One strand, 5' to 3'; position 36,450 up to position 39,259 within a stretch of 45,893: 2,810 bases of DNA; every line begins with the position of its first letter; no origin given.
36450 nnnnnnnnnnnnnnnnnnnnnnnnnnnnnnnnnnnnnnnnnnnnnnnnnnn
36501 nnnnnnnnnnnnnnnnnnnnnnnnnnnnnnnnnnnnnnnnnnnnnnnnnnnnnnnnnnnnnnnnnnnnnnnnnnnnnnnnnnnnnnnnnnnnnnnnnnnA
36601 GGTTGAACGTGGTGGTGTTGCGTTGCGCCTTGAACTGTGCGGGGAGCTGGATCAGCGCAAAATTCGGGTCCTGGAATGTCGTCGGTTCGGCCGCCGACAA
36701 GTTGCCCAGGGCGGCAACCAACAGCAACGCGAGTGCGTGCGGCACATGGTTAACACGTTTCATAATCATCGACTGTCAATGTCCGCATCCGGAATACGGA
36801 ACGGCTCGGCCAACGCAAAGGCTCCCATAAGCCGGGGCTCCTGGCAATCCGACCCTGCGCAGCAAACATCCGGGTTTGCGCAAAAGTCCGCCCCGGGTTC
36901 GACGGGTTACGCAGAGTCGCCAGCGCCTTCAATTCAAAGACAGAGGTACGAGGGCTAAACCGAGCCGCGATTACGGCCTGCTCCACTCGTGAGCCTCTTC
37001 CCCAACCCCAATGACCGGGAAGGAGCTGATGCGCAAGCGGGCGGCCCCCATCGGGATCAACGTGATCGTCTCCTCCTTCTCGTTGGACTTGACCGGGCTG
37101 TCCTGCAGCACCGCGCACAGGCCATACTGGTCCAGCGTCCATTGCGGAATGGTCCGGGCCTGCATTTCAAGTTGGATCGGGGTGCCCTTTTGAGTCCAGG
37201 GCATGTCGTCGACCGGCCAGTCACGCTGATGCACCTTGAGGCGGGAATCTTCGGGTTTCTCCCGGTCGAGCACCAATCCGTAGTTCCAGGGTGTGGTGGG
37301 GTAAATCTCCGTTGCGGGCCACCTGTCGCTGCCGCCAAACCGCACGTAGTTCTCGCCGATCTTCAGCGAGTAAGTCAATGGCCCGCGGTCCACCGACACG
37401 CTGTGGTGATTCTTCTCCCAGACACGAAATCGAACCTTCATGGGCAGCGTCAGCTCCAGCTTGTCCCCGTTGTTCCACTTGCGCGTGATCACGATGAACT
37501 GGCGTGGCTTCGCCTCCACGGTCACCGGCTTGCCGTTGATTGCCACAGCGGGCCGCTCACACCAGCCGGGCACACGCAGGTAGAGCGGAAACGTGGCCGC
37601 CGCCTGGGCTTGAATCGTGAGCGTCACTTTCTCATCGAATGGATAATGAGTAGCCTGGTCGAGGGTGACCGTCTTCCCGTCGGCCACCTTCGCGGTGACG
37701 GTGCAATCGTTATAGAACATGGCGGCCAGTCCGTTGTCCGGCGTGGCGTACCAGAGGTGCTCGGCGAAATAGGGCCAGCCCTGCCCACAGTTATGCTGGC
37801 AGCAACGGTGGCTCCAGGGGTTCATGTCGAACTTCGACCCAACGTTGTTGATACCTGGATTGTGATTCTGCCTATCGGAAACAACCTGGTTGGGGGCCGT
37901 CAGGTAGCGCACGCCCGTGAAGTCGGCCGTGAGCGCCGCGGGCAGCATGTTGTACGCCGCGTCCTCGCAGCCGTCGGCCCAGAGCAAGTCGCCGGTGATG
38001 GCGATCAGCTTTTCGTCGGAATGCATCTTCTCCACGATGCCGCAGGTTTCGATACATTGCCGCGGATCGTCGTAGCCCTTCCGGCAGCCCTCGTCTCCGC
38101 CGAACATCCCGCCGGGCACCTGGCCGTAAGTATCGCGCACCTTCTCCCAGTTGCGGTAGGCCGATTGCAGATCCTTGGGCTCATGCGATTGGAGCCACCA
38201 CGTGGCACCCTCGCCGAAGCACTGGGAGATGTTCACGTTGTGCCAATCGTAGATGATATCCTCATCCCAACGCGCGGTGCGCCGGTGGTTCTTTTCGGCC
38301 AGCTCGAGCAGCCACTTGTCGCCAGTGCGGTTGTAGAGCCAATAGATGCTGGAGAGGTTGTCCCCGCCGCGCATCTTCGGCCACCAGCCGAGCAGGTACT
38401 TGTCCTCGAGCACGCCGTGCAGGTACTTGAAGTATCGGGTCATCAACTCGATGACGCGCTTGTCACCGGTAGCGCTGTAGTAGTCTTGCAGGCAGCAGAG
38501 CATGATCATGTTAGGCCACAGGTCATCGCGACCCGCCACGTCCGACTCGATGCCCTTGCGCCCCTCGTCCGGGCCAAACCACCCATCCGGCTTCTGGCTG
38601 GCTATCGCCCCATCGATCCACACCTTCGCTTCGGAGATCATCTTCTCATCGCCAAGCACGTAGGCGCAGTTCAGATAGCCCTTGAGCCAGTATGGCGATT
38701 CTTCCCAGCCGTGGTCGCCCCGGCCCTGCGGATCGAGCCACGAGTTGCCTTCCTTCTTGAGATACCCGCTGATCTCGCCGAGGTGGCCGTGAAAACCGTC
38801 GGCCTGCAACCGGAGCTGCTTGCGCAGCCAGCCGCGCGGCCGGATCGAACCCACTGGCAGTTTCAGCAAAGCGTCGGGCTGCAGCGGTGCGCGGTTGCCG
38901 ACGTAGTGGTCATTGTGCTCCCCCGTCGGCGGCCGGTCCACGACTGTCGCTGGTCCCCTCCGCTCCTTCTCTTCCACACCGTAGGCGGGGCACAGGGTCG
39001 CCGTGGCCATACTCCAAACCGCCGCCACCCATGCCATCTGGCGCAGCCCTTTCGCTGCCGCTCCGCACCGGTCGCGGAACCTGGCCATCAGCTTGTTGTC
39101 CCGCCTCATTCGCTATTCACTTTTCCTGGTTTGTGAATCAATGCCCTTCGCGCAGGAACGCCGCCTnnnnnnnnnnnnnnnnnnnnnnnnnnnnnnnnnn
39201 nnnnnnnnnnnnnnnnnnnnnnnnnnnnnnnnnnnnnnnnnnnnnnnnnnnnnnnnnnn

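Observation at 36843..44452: Conserved 44-nt intergenic element occurring twice in the GH29/GH172/GH127 locus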

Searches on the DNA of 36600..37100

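Call 62: search_rna_families(source=window, start=36600, end=37100, threshold=evalue, max_evalue=1)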
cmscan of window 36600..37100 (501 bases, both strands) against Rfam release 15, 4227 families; matches with E-value up to 1: 0.
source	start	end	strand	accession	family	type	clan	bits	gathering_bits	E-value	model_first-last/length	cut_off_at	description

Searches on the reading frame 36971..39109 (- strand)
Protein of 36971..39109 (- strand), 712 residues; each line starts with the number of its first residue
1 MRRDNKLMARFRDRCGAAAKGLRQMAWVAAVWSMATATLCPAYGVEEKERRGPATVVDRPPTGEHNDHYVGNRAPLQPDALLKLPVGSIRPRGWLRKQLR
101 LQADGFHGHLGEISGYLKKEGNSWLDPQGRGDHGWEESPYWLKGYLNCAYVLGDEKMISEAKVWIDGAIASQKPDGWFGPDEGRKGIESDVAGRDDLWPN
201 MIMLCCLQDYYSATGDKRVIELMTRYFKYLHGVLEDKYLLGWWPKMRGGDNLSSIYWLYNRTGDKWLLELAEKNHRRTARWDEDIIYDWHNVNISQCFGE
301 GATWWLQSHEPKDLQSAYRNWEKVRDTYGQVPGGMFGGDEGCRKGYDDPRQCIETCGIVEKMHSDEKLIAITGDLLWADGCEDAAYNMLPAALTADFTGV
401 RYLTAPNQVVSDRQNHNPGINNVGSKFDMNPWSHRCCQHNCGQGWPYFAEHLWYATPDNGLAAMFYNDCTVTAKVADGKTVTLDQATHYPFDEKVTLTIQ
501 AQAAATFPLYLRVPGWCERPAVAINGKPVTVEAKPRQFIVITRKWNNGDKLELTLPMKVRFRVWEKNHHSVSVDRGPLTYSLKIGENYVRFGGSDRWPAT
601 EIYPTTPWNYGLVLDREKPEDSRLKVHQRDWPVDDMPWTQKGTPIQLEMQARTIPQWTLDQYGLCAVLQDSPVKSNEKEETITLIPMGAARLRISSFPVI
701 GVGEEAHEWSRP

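Call 10: search_protein_families(library=pfam, proteins=[window:36971-39109:-])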
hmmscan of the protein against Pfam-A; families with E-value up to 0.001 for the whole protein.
window:36971-39109:- (712 aa): 2 families
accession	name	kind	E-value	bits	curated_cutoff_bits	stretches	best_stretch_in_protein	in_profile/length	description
PF07944.18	Beta-AFase-like_GH127_cat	-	5.7e-43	147.8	24.9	1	140-449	62-375/376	Beta-L-arabinofuranosidase, GH127 catalytic domain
PF20736.2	Glyco_hydro127M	-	4.9e-25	87.9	24.2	1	462-557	3-95/95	Beta-L-arabinofuranosidase, GH127 middle domain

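Call 47: search_protein_families(library=ncbifam, proteins=[window:36971-39109:-])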
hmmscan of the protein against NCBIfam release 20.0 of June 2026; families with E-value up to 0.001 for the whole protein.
window:36971-39109:- (712 aa): 1 family
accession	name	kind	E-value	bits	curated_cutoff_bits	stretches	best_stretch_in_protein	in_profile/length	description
NF049879.1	AcerHdlse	equivalog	1.1e-30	106.7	950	1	354-583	341-568/657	aceric acid hydrolase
